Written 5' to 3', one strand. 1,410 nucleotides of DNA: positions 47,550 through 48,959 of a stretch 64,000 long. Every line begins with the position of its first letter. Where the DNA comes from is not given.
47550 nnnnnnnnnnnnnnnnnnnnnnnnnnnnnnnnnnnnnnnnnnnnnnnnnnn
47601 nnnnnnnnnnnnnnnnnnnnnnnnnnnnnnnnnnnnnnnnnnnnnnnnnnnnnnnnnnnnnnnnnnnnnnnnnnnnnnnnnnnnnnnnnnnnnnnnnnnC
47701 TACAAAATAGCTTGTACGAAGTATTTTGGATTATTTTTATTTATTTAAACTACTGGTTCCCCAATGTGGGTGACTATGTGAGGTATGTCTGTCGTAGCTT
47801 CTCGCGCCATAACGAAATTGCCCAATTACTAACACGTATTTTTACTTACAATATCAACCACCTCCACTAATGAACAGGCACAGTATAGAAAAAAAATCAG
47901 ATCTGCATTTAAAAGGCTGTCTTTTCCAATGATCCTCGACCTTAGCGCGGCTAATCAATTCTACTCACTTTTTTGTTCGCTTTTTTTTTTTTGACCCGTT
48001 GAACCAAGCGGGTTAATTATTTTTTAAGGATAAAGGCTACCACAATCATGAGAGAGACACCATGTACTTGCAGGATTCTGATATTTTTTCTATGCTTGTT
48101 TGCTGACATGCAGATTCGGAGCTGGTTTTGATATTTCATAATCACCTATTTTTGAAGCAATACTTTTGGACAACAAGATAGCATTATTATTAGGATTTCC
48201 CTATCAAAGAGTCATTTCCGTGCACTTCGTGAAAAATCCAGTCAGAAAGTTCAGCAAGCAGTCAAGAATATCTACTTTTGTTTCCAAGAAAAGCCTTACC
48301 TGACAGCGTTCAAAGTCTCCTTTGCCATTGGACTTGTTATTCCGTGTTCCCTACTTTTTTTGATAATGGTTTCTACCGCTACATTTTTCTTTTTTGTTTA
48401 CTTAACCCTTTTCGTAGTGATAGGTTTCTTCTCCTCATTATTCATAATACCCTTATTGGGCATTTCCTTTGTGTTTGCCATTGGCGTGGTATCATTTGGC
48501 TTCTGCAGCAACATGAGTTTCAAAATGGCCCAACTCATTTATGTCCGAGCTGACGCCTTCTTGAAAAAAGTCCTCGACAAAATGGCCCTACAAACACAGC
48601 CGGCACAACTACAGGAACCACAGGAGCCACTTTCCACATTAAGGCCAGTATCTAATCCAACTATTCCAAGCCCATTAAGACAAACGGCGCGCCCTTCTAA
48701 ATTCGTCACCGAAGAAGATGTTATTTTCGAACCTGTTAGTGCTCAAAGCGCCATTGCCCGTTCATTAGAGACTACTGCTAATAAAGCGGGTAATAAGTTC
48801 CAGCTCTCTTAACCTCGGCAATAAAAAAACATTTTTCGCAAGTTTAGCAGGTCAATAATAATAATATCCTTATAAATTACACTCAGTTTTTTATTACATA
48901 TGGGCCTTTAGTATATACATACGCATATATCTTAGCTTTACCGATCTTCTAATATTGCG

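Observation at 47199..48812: Two adjacent same-strand ORFs joined by an intron that starts inside the first ORF (LDO45 / LDO16 arrangement)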

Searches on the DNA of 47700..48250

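Call 64: search_rna_families(source=window, start=47700, end=48250, threshold=evalue, max_evalue=1)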
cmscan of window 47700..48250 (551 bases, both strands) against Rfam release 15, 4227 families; matches with E-value up to 1: 1.
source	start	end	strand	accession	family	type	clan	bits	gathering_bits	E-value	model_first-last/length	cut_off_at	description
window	48060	48199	-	RF01247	snR32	Gene; snRNA; snoRNA; HACA-box;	-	19.6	45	0.75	1-191/191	no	Small nucleolar RNA snR32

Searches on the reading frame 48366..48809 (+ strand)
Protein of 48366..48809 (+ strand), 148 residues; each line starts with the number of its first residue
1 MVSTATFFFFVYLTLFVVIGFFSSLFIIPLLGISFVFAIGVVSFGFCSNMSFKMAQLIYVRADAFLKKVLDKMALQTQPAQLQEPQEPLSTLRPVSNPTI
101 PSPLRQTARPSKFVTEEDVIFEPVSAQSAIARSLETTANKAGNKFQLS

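Call 71: search_protein_families(library=pfam, proteins=[P0008], max_evalue=0.01)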
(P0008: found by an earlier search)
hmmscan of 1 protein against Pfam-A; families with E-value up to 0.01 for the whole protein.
P0008 (412 aa): 2 families
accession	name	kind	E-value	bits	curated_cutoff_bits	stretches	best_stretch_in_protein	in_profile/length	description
PF17062.10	Osw5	-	3.2e-25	88.4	30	1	270-338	1-69/70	Outer spore wall 5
PF16015.10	Promethin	-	1.5e-06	28.4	27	1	222-317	8-103/106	Promethin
